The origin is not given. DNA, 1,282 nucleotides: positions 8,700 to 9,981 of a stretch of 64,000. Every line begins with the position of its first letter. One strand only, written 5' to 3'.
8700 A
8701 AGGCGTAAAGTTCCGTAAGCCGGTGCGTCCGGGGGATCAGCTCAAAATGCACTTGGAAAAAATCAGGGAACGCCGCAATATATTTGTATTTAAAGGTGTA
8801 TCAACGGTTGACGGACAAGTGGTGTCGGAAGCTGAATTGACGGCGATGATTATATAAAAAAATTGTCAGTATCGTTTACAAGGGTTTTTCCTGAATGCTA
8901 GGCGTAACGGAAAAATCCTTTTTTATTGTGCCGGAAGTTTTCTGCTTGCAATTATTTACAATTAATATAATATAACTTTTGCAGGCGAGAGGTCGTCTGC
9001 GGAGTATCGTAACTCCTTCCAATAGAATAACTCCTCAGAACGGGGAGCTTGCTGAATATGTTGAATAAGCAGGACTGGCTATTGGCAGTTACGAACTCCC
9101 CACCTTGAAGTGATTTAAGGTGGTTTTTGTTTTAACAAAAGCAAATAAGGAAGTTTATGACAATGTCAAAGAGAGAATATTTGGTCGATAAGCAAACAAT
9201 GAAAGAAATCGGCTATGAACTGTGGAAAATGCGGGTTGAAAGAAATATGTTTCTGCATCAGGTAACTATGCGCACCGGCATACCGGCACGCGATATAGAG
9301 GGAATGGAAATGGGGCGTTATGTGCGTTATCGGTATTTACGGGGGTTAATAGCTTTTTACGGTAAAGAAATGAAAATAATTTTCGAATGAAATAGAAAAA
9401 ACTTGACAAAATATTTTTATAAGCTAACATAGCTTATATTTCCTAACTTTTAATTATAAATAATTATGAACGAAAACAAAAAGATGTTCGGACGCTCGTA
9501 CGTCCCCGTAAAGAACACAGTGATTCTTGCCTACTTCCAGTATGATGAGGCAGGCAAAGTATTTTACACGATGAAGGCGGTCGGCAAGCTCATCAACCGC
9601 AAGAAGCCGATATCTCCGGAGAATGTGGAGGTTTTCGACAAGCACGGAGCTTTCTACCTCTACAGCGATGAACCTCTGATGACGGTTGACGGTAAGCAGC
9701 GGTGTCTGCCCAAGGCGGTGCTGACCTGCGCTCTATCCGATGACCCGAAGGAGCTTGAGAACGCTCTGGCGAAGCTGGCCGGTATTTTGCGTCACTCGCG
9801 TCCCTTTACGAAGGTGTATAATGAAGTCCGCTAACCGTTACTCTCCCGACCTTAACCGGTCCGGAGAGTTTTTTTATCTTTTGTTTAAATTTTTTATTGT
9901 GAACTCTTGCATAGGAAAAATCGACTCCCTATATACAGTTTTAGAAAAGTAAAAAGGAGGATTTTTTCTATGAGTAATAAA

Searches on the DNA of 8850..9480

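Call 107: search_rna_families(source=window, start=8850, end=9480, threshold=evalue, max_evalue=5)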
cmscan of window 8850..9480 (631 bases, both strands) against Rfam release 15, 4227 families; matches with E-value up to 5: 1.
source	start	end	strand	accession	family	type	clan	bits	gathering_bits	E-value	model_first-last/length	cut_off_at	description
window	8876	8927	+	RF03445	mir-7552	Gene; miRNA;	-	19.1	59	2.6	1-63/63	no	mir-7552 microRNA precursor family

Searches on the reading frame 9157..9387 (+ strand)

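Call 46: search_protein_families(library=pfam, proteins=[window:9157-9387:+], max_evalue=1)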
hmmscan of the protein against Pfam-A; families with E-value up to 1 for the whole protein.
window:9157-9387:+ (77 aa): 1 family
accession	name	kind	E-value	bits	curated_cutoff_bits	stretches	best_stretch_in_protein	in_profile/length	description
PF13413.12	HTH_25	-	0.00087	19.5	24.6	1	22-71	2-54/62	Helix-turn-helix domain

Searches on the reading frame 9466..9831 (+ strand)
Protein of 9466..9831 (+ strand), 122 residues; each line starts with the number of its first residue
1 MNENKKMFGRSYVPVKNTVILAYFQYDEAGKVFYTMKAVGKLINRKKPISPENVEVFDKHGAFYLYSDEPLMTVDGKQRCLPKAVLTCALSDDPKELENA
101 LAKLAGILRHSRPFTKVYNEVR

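Call 20: find_homologous_proteins(query=window:9466-9831:+, max_evalue=0.01)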
Query window:9466-9831:+ (122 aa): 17 proteins with E <= 0.01 among 21 candidates.
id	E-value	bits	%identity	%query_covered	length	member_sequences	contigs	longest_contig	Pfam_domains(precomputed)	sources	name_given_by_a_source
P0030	8.3e-76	270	100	100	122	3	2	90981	-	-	-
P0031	7.4e-67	241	89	100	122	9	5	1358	-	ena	-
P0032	1.6e-60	220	81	100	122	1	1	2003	-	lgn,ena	-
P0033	1.9e-60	220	83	100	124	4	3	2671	-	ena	-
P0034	2.9e-60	219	82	95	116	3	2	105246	-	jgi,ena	-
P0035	2.9e-59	216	82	95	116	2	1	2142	-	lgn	-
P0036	1.2e-55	205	75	100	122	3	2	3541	-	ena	-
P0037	2.4e-55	204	75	100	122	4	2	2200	-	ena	-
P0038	3.4e-55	203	78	94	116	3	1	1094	-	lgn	-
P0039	4.1e-54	200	74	97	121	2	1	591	-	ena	-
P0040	3.4e-53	197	74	95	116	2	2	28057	-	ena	-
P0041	2.3e-52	194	73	98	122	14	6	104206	-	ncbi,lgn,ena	-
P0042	2.5e-52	194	73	98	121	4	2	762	-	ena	-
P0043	2.7e-51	190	69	100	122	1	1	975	-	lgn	-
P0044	7.6e-50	186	72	95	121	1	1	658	-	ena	-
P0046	1.0e-38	150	59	93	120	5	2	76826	-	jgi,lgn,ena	-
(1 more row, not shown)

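Call 46: search_protein_families(library=pfam, proteins=[window:9466-9831:+], max_evalue=1)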
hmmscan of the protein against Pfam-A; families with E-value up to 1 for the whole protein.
window:9466-9831:+ (122 aa): 1 family
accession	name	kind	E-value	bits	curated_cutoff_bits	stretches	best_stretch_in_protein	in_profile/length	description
PF03962.21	Mnd1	-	0.05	14.3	23.5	1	31-55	9-33/60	Mnd1 HTH domain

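Call 47: search_protein_families(library=padloc, proteins=[window:9466-9831:+], max_evalue=1)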
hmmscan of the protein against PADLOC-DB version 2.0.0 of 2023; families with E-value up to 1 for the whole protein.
window:9466-9831:+ (122 aa): 1 family
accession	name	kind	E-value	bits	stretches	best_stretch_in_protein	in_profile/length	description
PDLC02917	DUF3800_VII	-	0.032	11.7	1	64-121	6-59/233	-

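Call 48: search_protein_families(library=ncbifam, proteins=[window:9466-9831:+], max_evalue=1)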
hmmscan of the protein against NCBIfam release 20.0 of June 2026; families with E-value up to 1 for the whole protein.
window:9466-9831:+ (122 aa): 1 family
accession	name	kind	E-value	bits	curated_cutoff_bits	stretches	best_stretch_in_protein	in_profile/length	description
NF041848.1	celb_epim_EpiA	equivalog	0.044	12.8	800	1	18-69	89-140/405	cellobiose 2-epimerase EpiA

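Call 49: find_encoding_contigs(protein=P0046, flank=5000, max_places=2)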
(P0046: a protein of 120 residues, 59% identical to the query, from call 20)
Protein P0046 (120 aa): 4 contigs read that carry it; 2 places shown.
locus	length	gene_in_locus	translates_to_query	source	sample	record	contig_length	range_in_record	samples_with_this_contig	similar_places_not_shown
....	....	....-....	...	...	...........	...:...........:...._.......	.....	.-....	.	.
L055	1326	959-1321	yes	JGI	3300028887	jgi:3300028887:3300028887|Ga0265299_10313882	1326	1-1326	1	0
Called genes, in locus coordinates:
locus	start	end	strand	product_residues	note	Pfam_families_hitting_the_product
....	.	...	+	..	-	?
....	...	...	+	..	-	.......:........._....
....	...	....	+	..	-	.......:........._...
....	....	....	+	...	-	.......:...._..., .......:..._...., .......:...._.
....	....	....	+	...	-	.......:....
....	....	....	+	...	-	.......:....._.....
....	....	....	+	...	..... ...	-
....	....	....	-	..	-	-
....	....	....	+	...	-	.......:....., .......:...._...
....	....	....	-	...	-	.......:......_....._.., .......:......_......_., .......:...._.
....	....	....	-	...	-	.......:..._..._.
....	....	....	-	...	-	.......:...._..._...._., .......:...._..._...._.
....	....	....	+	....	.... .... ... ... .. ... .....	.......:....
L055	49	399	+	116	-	PF02410:RsfS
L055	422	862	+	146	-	PF02590:SPOUT_MTase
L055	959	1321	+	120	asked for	-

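Call 50: find_encoding_contigs(protein=P0034, flank=5000, max_places=2)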
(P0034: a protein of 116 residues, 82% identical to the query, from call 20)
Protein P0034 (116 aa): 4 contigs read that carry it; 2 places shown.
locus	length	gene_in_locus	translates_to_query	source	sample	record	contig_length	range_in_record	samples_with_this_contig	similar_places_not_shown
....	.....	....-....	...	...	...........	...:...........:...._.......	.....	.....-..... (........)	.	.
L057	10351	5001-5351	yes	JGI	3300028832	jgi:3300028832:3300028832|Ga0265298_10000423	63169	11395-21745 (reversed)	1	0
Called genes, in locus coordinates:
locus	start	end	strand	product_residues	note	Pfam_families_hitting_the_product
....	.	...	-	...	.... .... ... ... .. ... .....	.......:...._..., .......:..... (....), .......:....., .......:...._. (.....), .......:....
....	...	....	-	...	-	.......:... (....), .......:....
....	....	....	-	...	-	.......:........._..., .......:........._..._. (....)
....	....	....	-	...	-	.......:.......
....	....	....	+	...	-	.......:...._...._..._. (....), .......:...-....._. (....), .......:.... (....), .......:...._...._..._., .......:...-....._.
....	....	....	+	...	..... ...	-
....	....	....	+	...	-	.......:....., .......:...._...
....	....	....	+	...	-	-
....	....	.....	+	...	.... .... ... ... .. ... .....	-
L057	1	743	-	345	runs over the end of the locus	PF06723:MreB_Mbl, PF00022:Actin (weak), PF00012:HSP70, PF11104:PilM_2 (faint), PF14450:FtsA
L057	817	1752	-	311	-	PF01745:IPT (weak), PF01715:IPPT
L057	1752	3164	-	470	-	PF01136:Peptidase_U32, PF16325:Peptidase_U32_C (weak)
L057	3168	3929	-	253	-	PF11306:DUF3108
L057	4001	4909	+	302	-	PF01820:Dala_Dala_lig_N (weak), PF02655:ATP-grasp_3 (weak), PF08443:RimK (weak), PF07478:Dala_Dala_lig_C, PF13535:ATP-grasp_4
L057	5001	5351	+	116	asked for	-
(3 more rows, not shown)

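Call 93: predict_structure(alignment_id=A5)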
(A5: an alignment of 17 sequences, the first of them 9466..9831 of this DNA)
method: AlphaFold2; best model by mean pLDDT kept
length: 122 residues; sequences in the alignment: 17
mean_pLDDT: 70.9   pTM: 0.59
mean pLDDT of the five models: 70.9, 57.7, 57.2, 52.2, 49.0
residues with pLDDT >= 90: 12; 70-90: 59; 50-70: 35; < 50: 16
segments of 3 or more residues with pLDDT < 50: 1-3, 109-112, 114-122
pLDDT, mean of each block of 10 residues (from residue 1): 66 84 82 85 90 87 77 70 60 57 54 44 35
secondary structure, 60 per line:
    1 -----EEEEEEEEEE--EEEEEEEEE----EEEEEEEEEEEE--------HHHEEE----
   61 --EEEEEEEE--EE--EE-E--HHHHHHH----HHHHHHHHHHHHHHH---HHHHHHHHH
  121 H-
elements in order: E6-15 E18-26 E31-42 E54-56 E63-70 H83-89 H94-108 H112-121

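Call 97: fold_search(model_id=the predicted structure, library=pdb)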
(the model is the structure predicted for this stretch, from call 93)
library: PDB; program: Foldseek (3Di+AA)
matches with E <= 10: 106; with E <= 0.001: 0
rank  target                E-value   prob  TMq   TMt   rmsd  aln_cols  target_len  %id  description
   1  5grs_A                1.7e+00  0.10  0.22  0.09   7.8        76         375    9  Complex structure of the fission yeast SREBP-SCAP binding domains (released 2016-12-14)
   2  8chv_B                2.1e+00  0.08  0.26  0.22  15.0       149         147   13  Crystal structure of human PURA (fragment Glu57-Glu212, PUR repeat I and II) R140P mutant (released 2024-02-21)
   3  1vkd_A                2.7e+00  0.14  0.28  0.12   6.3        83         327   12  Crystal structure of a predicted glycosidase (tm1225) from thermotoga maritima msb8 at 2.10 A resolution (released 2004-05-25)
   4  1vkd_E                3.0e+00  0.21  0.25  0.10   2.5        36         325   11  Crystal structure of a predicted glycosidase (tm1225) from thermotoga maritima msb8 at 2.10 A resolution (released 2004-05-25)
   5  7qca_LZ0              3.0e+00  0.06  0.28  0.28  11.3       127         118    9  Spraguea lophii ribosome (released 2022-11-30)
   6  6u3r_MODEL_1_A        3.3e+00  0.14  0.26  0.17   8.7        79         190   11  Solution NMR structure of the DNAJB6b deltaST variant (Aligned on the J domain) (released 2019-10-09)
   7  3nvx_B                3.3e+00  0.09  0.27  0.09  17.4        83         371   12  Molecular mechanism of guidance cue recognition (released 2010-09-15)
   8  3nvx_A                3.5e+00  0.09  0.27  0.09  16.7        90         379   14  Molecular mechanism of guidance cue recognition (released 2010-09-15)
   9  6sd0_A                3.7e+00  0.33  0.28  0.03   1.6        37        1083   19  Structure of beta-galactosidase from Thermotoga maritima. (released 2020-01-15)
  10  7cdy_B                3.7e+00  0.16  0.29  0.12   3.6        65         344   15  Crystal structure of glucose dehydrogenase (released 2021-06-23)
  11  9kf4                  3.7e+00  0.05  0.22  0.07  11.0        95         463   14  Crystal structure of Streptomyces sp. sulfotransferase Cpz4 involved in Caprazamycins Synthesis (released 2025-11-05)
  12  5nd9_e                3.7e+00  0.04  0.18  0.14   6.9        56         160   16  Hibernating ribosome from Staphylococcus aureus (Rotated state) (released 2017-06-28)
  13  4udg_B                3.9e+00  0.15  0.28  0.12   5.1        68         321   12  Crystal structure of b-1,4-mannopyranosyl-chitobiose phosphorylase at 1.60 Angstrom in complex with N-acetylglucosamin (released 2015-05-27)
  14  6anw_C                4.1e+00  0.18  0.27  0.35   3.9        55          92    9  Crystal structure of anti-CRISPR protein AcrF10 (released 2017-10-25)
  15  6exp_A                4.1e+00  0.09  0.23  0.27   4.9        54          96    9  Crystal structure of the SIRV3 AcrID1 (gp02) anti-CRISPR protein (released 2018-01-31)
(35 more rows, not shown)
